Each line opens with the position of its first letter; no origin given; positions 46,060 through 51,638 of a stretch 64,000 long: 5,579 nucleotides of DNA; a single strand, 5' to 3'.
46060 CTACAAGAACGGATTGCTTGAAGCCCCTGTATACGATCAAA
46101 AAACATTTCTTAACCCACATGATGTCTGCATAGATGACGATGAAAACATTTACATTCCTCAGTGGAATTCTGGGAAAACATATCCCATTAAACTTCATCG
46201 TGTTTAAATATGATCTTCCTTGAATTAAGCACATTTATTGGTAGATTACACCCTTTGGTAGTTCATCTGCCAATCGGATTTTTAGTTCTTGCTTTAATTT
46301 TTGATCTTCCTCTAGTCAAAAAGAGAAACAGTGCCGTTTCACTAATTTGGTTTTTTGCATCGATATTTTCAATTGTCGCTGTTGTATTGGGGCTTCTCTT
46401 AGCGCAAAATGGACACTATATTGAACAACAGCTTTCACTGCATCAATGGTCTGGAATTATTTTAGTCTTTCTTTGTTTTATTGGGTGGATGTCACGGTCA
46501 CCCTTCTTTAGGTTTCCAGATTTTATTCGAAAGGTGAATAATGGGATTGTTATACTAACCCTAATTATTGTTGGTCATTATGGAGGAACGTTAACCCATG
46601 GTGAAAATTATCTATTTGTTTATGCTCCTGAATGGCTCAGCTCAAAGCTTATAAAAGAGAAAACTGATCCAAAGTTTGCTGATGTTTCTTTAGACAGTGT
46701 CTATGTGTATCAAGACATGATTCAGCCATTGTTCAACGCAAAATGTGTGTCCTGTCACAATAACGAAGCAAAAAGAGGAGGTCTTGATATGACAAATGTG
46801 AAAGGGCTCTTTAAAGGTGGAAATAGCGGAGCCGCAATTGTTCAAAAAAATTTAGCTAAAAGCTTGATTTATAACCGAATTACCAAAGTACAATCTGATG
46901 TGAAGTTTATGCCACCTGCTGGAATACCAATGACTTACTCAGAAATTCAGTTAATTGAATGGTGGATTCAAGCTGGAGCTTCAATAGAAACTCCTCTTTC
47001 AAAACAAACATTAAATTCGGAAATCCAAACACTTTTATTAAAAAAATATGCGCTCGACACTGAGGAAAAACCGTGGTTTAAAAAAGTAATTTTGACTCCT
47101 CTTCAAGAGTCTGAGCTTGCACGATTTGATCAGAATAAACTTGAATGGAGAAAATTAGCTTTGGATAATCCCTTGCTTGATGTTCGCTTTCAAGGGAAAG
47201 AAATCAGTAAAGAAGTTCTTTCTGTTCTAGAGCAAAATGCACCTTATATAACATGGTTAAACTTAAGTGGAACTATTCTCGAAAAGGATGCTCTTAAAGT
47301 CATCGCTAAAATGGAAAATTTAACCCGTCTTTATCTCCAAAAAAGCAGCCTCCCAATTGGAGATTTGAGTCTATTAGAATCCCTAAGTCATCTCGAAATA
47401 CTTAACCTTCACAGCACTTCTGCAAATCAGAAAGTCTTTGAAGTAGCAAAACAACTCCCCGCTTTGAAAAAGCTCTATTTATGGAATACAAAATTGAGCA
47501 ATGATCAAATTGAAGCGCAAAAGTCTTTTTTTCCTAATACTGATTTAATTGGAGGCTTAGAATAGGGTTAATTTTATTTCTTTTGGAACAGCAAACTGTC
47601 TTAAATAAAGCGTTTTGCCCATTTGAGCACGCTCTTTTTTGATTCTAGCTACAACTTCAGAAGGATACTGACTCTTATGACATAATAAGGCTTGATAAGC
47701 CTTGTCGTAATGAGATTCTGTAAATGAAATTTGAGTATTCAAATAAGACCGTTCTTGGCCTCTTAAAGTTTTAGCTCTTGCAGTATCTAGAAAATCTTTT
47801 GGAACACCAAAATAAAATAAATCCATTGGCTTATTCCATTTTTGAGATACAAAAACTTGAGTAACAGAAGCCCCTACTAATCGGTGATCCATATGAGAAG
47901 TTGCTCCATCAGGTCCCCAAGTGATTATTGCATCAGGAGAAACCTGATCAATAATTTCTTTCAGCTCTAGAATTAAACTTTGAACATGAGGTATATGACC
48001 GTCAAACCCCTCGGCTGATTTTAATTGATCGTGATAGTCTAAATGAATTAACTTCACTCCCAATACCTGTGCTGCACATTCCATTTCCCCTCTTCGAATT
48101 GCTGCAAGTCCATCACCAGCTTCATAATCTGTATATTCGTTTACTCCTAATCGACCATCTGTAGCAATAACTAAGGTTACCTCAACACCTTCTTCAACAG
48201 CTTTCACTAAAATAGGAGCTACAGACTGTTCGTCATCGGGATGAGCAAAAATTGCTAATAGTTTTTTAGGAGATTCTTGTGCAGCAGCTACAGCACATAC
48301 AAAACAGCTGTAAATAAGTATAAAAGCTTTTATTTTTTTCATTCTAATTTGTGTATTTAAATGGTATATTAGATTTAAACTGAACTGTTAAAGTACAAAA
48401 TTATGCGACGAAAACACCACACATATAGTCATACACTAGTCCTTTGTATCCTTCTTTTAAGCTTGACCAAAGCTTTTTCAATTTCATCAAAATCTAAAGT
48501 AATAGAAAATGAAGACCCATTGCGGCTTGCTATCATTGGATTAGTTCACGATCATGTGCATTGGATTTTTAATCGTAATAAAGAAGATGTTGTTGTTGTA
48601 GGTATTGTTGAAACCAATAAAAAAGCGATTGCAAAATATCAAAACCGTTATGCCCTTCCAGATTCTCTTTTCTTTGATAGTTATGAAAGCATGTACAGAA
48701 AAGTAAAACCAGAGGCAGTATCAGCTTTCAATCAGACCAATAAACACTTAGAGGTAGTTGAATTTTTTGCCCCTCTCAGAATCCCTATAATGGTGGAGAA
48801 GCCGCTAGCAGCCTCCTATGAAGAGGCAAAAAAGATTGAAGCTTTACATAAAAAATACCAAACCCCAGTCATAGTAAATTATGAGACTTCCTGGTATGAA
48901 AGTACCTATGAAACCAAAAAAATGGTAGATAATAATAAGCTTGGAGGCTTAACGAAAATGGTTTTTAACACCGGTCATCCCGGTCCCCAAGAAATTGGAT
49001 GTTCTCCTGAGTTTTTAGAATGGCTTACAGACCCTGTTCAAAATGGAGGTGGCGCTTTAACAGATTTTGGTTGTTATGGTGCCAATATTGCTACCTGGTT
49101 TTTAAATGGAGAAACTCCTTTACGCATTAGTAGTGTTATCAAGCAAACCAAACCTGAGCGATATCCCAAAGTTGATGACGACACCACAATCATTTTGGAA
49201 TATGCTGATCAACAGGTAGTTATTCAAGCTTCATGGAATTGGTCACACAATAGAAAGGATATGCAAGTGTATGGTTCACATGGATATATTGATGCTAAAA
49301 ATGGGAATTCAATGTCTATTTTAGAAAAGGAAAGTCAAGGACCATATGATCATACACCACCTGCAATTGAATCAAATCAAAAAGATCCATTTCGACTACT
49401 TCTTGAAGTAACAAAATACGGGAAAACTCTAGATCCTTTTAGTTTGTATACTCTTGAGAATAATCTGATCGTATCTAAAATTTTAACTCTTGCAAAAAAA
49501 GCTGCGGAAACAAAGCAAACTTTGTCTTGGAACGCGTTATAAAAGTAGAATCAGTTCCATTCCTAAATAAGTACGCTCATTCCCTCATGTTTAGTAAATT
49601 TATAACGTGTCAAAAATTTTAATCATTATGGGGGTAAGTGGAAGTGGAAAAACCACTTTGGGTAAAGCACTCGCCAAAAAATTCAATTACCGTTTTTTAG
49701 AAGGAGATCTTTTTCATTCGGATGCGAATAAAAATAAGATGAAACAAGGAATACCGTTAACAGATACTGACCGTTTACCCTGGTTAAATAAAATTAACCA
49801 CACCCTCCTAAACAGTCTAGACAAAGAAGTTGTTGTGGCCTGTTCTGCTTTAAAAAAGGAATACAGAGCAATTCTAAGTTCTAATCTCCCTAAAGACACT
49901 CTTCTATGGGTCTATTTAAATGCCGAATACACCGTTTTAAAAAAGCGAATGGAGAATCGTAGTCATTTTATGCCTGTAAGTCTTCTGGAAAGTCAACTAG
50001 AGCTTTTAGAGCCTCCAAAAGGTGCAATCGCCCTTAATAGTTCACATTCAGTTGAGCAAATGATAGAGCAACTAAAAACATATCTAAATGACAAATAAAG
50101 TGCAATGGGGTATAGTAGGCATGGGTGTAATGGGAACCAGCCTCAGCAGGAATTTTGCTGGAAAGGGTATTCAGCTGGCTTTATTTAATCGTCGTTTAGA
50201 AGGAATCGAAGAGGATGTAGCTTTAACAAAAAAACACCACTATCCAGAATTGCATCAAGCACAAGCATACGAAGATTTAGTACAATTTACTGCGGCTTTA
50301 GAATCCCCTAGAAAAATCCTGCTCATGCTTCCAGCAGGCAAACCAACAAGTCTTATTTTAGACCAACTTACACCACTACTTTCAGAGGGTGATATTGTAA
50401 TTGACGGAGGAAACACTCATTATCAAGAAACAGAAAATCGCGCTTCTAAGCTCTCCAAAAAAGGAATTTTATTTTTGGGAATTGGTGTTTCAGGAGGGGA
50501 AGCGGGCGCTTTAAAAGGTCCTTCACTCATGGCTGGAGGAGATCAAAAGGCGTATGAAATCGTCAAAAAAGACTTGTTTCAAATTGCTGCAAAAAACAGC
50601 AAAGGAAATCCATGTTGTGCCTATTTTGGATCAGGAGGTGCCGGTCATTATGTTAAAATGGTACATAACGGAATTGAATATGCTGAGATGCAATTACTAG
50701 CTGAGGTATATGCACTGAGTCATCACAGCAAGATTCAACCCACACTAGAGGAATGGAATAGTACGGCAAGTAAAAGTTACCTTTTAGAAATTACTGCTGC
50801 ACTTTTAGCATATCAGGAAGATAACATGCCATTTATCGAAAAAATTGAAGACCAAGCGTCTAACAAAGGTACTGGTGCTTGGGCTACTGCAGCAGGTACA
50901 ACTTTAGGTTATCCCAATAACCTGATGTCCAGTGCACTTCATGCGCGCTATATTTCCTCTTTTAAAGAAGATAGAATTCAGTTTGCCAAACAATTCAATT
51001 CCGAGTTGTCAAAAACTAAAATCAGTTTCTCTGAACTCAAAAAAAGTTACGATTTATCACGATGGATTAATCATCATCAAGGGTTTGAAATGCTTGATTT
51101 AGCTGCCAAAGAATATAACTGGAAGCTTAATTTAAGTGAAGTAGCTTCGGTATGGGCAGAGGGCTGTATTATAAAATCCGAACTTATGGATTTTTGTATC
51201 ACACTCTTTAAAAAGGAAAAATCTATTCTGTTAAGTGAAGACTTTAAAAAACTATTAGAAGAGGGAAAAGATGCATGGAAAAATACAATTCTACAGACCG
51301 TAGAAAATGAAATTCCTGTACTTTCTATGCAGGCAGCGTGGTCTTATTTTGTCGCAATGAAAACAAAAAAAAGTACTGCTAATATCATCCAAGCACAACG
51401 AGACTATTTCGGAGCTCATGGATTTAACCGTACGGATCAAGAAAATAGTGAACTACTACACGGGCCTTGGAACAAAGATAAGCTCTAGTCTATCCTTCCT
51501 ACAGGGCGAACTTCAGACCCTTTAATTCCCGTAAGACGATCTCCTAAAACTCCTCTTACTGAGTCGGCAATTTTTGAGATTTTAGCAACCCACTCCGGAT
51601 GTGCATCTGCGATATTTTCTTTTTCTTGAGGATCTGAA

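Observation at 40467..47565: Translationally coupled four-gene operon of uncharacterised envelope proteins (PSCyt/DUF1549-LamG-DUF1553, Tat-DUF1501, Tat beta-propeller, DUF2231-cytochrome c-LRR)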

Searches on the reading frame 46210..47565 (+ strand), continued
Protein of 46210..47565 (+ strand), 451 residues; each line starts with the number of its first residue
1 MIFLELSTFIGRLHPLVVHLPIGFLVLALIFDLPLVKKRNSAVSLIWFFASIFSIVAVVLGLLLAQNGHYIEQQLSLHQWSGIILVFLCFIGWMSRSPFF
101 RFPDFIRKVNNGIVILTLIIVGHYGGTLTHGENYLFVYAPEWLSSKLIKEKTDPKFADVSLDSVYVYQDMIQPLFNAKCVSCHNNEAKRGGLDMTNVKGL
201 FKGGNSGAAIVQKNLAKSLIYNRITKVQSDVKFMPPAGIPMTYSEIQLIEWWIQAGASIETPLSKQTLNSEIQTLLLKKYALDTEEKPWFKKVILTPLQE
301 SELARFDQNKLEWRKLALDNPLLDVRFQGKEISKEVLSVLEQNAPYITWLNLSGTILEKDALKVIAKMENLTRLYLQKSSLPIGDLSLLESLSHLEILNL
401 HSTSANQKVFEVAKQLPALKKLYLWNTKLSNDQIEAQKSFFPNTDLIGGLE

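Call 48: fold_search(model_id=the predicted structure, library=pdb)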
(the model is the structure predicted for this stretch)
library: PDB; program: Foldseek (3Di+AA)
matches with E <= 10: 721; with E <= 0.001: 3
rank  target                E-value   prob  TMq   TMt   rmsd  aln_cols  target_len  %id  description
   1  7yjw_B                3.4e-04  1.00  0.18  0.25   5.2       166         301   18  Structure of Leptospira santarosai serovar shermani LRR protein LSS01692 (released 2023-06-28)
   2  4u06                  5.6e-04  1.00  0.21  0.27   3.3       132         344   23  Structure of Leptospira interrogans LRR protein LIC10831 (released 2015-06-03)
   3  5y3s_D                7.6e-04  1.00  0.26  0.53   7.7       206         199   16  Crystal structure of human NLRP1 leucine rich repeat domain (released 2018-08-01)
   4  4u09_B                1.1e-03  1.00  0.22  0.24   3.5       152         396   19  Structure of Leptospira interrogans LRR protein LIC12759 (released 2015-06-03)
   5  4u08_A                1.1e-03  1.00  0.21  0.24   3.4       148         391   23  Structure of Leptospira interrogans LRR protein LIC11098 (released 2015-06-03)
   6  4fmz_B                1.5e-03  1.00  0.21  0.27   3.7       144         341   17  Crystal structure of an internalin (inlF) from Listeria monocytogenes str. 4b F2365 at 1.91 A resolution (released 2012-07-25)
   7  1fs2_A                1.7e-03  1.00  0.20  0.32   4.0       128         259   25  INSIGHTS INTO SCF UBIQUITIN LIGASES FROM THE STRUCTURE OF THE SKP1-SKP2 COMPLEX (released 2000-11-29)
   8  3tsr_E                2.9e-03  1.00  0.21  0.21   5.3       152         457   18  X-ray structure of mouse ribonuclease inhibitor complexed with mouse ribonuclease 1 (released 2012-09-19)
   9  5o0r_B                2.9e-03  1.00  0.19  0.28   4.9       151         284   15  Deglycosylated Nogo Receptor with native disulfide structure (released 2017-11-08)
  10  7yjw_A                3.0e-03  0.99  0.17  0.23   6.4       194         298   16  Structure of Leptospira santarosai serovar shermani LRR protein LSS01692 (released 2023-06-28)
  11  3un9_A                3.3e-03  1.00  0.23  0.34   3.9       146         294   19  Crystal structure of an immune receptor (released 2012-03-28)
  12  4q3i_A                3.3e-03  1.00  0.21  0.39   5.0       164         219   12  Structure of the OsSERK2 leucine rich repeat extracellular domain (released 2014-11-12)
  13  9xrl_Q                3.5e-03  1.00  0.22  0.16   4.9       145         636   21  Structure of mouse cytoplasmic lattice (CPL) repeating unit (released 2026-03-18)
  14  9xrl_h                3.7e-03  1.00  0.23  0.15   4.9       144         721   22  Structure of mouse cytoplasmic lattice (CPL) repeating unit (released 2026-03-18)
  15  8zgd                  3.7e-03  1.00  0.27  0.55   5.0       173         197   20  The Crystal Structure of the NLRP1_LRR domain from Biortus. (released 2024-06-26)
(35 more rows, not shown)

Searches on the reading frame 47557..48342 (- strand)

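Call 7: search_protein_families(library=pfam, proteins=[window:47557-48342:-], max_evalue=0.001)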
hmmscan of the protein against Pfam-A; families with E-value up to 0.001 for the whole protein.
window:47557-48342:- (261 aa): 1 family
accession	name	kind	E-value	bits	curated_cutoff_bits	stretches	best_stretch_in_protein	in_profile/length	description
PF02585.22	PIG-L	-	1.1e-24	87.8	28.2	1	29-163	1-128/129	GlcNAc-PI de-N-acetylase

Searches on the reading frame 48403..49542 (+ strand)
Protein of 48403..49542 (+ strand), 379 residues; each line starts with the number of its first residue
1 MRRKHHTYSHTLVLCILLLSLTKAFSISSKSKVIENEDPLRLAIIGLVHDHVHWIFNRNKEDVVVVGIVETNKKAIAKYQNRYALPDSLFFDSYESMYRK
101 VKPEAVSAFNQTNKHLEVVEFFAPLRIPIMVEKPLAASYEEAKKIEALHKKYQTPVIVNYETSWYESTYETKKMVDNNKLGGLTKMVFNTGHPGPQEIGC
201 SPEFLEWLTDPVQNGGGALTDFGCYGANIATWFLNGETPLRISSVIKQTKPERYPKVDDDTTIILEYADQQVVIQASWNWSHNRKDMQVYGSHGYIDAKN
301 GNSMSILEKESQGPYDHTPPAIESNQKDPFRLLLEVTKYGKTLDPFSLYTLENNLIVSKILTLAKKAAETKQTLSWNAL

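Call 7: search_protein_families(library=pfam, proteins=[window:48403-49542:+], max_evalue=0.001)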
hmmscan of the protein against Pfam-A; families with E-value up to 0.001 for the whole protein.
window:48403-49542:+ (379 aa): 3 families
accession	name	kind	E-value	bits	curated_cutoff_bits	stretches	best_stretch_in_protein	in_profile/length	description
PF22725.1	GFO_IDH_MocA_C3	-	1.3e-18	67.7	27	1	171-296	4-123/124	GFO/IDH/MocA C-terminal domain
PF01408.29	GFO_IDH_MocA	-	8.4e-14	52.7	24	1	41-160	2-120/120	Oxidoreductase family, NAD-binding Rossmann fold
PF02894.22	GFO_IDH_MocA_C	-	4.9e-09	36.7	22.9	1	172-373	1-215/218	Oxidoreductase family, C-terminal alpha/beta domain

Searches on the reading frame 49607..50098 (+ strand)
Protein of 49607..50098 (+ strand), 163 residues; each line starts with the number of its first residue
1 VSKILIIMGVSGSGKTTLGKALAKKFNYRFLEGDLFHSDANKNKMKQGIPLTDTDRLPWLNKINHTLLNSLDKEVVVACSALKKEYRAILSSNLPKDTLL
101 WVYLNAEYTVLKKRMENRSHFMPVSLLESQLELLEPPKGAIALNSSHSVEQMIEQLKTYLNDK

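Call 7: search_protein_families(library=pfam, proteins=[window:49607-50098:+], max_evalue=0.001)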
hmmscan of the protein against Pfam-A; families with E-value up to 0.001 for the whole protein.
window:49607-50098:+ (163 aa): 13 families
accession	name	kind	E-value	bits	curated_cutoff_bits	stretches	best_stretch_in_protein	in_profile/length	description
PF01202.28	SKI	-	2.5e-10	41.1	22.1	1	12-123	2-109/159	Shikimate kinase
PF13238.12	AAA_18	-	5.3e-09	37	29.4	1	6-119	2-112/128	AAA domain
PF13671.12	AAA_33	-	1.5e-07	32.2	27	1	5-136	2-142/143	AAA domain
PF13207.12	AAA_17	-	1e-06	29.5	27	1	8-116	1-121/136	AAA domain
PF01712.25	dNK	-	5.7e-06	26.7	27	0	6-43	2-36/203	Deoxynucleoside kinase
PF02224.24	Cytidylate_kin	-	6.1e-06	26.5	26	1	7-66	3-62/211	Cytidylate kinase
PF01583.26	APS_kinase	-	1e-05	26.1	21.1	1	2-114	2-117/152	Adenylylsulphate kinase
PF13191.12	AAA_16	-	6.2e-05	24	32.6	1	4-85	26-93/167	AAA ATPase domain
PF13401.12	AAA_22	-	0.0002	22.1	27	0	3-38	6-44/130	AAA domain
PF00005.33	ABC_tran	-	0.00026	22.1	25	1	3-35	12-42/137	ABC transporter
PF00004.35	AAA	-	0.00062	20.7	21.2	0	6-34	2-30/131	ATPase family associated with various cellular activities (AAA)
PF13189.12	Cytidylate_kin2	-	0.00062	20.4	28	1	7-46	4-43/176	Cytidylate kinase-like family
PF03215.21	Rad17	-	0.00075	19.9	23.8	0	3-123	46-167/186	Rad17 P-loop domain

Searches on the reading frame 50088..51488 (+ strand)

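Call 7: search_protein_families(library=pfam, proteins=[window:50088-51488:+], max_evalue=0.001)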
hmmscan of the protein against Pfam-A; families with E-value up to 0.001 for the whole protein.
window:50088-51488:+ (466 aa): 2 families
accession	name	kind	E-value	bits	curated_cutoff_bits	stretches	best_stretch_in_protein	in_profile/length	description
PF00393.24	6PGD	-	1.6e-82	277.6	27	1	186-461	1-290/290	6-phosphogluconate dehydrogenase, C-terminal domain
PF03446.21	NAD_binding_2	-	6.3e-37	127.5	21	1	8-176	3-155/161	NAD binding domain of 6-phosphogluconate dehydrogenase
